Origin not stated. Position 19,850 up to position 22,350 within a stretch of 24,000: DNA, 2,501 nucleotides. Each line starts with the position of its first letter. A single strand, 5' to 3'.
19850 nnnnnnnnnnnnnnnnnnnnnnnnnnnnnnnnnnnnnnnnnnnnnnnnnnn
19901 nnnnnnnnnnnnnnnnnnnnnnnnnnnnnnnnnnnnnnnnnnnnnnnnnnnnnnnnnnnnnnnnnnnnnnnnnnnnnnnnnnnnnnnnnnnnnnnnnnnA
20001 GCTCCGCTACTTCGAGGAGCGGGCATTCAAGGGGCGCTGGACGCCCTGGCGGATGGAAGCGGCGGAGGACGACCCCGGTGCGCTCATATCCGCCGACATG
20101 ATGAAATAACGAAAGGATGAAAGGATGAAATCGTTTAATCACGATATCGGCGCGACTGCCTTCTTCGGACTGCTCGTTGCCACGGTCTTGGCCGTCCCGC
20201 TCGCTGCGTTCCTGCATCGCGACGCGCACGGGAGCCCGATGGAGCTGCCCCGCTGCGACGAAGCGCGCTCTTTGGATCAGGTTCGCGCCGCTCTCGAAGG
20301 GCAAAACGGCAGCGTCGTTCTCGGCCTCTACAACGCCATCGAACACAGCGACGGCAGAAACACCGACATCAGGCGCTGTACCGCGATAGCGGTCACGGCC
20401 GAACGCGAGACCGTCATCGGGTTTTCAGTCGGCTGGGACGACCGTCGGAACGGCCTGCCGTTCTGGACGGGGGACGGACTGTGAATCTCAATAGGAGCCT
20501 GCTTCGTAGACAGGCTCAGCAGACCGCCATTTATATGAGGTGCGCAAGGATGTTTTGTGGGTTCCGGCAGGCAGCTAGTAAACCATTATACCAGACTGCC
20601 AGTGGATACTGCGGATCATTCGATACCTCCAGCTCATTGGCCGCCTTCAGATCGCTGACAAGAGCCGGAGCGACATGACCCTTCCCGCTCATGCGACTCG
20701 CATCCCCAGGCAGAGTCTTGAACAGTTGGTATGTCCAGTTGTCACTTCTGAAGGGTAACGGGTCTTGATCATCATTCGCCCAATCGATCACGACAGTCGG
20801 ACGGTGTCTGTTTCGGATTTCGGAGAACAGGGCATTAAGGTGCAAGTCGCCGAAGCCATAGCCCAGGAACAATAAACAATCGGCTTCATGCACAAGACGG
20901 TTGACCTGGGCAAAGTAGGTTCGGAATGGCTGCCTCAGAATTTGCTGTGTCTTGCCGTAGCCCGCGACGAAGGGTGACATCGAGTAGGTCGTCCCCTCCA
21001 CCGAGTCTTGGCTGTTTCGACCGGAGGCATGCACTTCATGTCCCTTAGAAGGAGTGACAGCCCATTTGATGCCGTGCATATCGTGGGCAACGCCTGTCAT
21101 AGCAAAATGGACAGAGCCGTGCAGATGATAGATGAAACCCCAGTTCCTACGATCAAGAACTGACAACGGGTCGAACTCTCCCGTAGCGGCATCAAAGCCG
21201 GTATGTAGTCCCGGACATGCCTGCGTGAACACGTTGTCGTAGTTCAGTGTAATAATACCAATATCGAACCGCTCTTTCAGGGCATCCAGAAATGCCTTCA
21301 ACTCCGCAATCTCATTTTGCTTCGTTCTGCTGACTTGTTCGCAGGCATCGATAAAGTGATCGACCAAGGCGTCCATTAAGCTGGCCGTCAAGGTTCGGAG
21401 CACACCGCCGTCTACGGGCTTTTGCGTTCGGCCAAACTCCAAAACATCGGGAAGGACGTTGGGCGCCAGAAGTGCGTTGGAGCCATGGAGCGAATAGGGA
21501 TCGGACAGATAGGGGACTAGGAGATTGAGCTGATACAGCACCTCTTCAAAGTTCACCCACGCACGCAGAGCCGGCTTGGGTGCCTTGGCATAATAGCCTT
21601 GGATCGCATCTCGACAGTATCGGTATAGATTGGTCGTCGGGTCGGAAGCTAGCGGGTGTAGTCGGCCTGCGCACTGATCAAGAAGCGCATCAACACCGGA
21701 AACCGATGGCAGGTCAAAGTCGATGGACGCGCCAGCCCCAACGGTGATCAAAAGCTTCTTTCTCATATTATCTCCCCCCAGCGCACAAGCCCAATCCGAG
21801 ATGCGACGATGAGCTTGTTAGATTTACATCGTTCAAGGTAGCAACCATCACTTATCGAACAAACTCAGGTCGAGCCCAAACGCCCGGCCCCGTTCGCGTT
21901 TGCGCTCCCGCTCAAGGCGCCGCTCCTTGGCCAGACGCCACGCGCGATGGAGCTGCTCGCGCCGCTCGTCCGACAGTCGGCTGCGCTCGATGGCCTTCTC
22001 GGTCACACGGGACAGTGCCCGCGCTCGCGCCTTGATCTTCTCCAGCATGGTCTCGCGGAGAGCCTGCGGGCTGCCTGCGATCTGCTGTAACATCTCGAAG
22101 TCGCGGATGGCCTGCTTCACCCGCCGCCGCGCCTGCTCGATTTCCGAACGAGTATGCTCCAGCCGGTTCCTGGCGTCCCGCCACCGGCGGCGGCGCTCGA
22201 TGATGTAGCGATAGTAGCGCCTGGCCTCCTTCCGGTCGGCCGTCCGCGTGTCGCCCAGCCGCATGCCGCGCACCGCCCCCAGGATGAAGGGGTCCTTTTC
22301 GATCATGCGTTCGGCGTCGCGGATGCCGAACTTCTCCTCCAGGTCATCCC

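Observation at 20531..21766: Low-GC, single-gene SIR2-family island wedged between traG and the relaxase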

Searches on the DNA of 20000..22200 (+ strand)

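Call 7: search_dna_similar(query=window:20400-21900:+, collection=plasmids, mode=near, max_rows=20)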
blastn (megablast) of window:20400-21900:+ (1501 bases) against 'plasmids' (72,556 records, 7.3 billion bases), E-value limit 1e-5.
No match.

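Call 103: search_rna_families(source=window, start=20000, end=22200, threshold=evalue, max_evalue=1)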
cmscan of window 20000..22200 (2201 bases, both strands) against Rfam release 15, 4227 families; matches with E-value up to 1: 0.
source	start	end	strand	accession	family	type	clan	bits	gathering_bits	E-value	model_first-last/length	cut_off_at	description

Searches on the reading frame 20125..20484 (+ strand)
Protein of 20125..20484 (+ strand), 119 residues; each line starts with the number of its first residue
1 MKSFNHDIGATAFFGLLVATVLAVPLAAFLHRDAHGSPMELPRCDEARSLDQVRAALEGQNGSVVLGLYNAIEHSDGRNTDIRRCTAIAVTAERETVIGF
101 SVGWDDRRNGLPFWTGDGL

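Call 9: search_protein_families(library=pfam, proteins=[window:20125-20484:+], max_evalue=0.01)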
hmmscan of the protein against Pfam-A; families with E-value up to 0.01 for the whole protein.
window:20125-20484:+ (119 aa): 0 families

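Call 54: search_dna_similar(query=window:20125-20484:+, collection=plasmids, mode=protein, max_rows=25, max_evalue=0.001)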
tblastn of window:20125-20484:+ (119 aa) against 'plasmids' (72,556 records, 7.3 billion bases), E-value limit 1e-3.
No match.

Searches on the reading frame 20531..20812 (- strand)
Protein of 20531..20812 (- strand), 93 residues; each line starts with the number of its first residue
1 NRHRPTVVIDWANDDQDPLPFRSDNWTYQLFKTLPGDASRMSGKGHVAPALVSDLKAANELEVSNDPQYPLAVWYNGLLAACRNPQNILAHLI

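Call 92: predict_structure(alignment_id=A3)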
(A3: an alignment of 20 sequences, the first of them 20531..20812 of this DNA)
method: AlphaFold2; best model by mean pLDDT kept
length: 93 residues; sequences in the alignment: 20
mean_pLDDT: 94.1   pTM: 0.85
mean pLDDT of the five models: 94.1, 94.0, 93.7, 93.7, 93.6
residues with pLDDT >= 90: 87; 70-90: 5; 50-70: 1; < 50: 0
segments of 3 or more residues with pLDDT < 50: none
pLDDT, mean of each block of 10 residues (from residue 1): 90 95 93 93 93 96 94 97 96 93
secondary structure, 60 per line:
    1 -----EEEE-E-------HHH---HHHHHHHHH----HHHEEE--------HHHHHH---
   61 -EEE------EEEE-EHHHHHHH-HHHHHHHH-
elements in order: E6-9 H25-33 E41-43 H52-57 E62-64 E71-74 H77-83 H85-92

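Call 95: fold_search(model_id=the predicted structure, library=pdb)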
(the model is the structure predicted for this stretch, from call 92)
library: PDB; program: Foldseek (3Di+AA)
matches with E <= 10: 181; with E <= 0.001: 0
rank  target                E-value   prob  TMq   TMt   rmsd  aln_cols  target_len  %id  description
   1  8hwj_B                5.3e-01  0.04  0.22  0.15  12.4       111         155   14  Bacterial STING from Epilithonimonas lactis in complex with 3'3'-c-di-AMP (released 2024-01-03)
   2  4u2k_E                7.4e-01  0.20  0.39  0.18   5.9        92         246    5  X-ray structure uridine phosphorylase from Vibrio cholerae in complex with anticancer compound at 2.13 A resolution (released 2015-07-29)
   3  1t0u_B                9.1e-01  0.16  0.39  0.18   6.0        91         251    8  Crystal structure of E.coli uridine phosphorylase at 2.2 A resolution (Type-A Native) (released 2004-04-27)
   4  4r2w_E                1.3e+00  0.15  0.38  0.18   6.0        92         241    4  X-ray structure of uridine phosphorylase from Shewanella oneidensis MR-1 in complex with uridine at 1.6 A resolution (released 2014-12-10)
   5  2h17                  1.7e+00  0.10  0.34  0.23   6.0        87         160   11  Structure of human ADP-ribosylation factor-like 5 (ARL5) (released 2006-06-13)
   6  7rll_A                1.9e+00  0.11  0.37  0.23   5.9        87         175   17  Crystal structure of ARF3 from Candida albicans in complex with guanosine-3'-monophosphate-5'-diphosphate (released 2021-08-11)
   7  7rll_B                2.0e+00  0.10  0.37  0.22   5.6        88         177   17  Crystal structure of ARF3 from Candida albicans in complex with guanosine-3'-monophosphate-5'-diphosphate (released 2021-08-11)
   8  1tgv_B                2.2e+00  0.12  0.39  0.18   6.0        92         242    6  Structure of E. coli Uridine Phosphorylase complexed with 5-Fluorouridine and sulfate (released 2005-06-14)
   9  1odi_A                2.2e+00  0.10  0.37  0.18   6.3        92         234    9  Purine nucleoside phosphorylase from Thermus Thermophilus (released 2003-02-27)
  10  3kvv_B                2.2e+00  0.10  0.36  0.17   6.2        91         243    9  Trapping of an oxocarbenium ion intermediate in UP crystals (released 2010-04-28)
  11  3pns_D                2.2e+00  0.10  0.36  0.17   6.1        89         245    6  Crystal Structure of Uridine Phosphorylase Complexed with Uracil from Vibrio cholerae O1 biovar El Tor (released 2010-12-15)
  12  4yjk_B                2.3e+00  0.11  0.38  0.18   6.0        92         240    4  Crystal structure of C212S mutant of Shewanella oneidensis MR-1 uridine phosphorylase (released 2015-03-11)
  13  5efo_A                2.3e+00  0.11  0.38  0.18   6.0        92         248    5  X-ray structure uridine phosphorylase from Vibrio cholerae in complex with cytidine and cytosine at 1.63A. (released 2016-11-09)
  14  4oeh_D                2.3e+00  0.10  0.36  0.17   6.1        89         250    6  X-ray Structure of Uridine Phosphorylase from Vibrio cholerae Complexed with Uracil at 1.91 A Resolution (released 2015-03-04)
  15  7wqy_B                2.3e+00  0.08  0.34  0.21   6.2        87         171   11  Crystal structure of grass carp ARF1-GDP complex (released 2023-03-01)
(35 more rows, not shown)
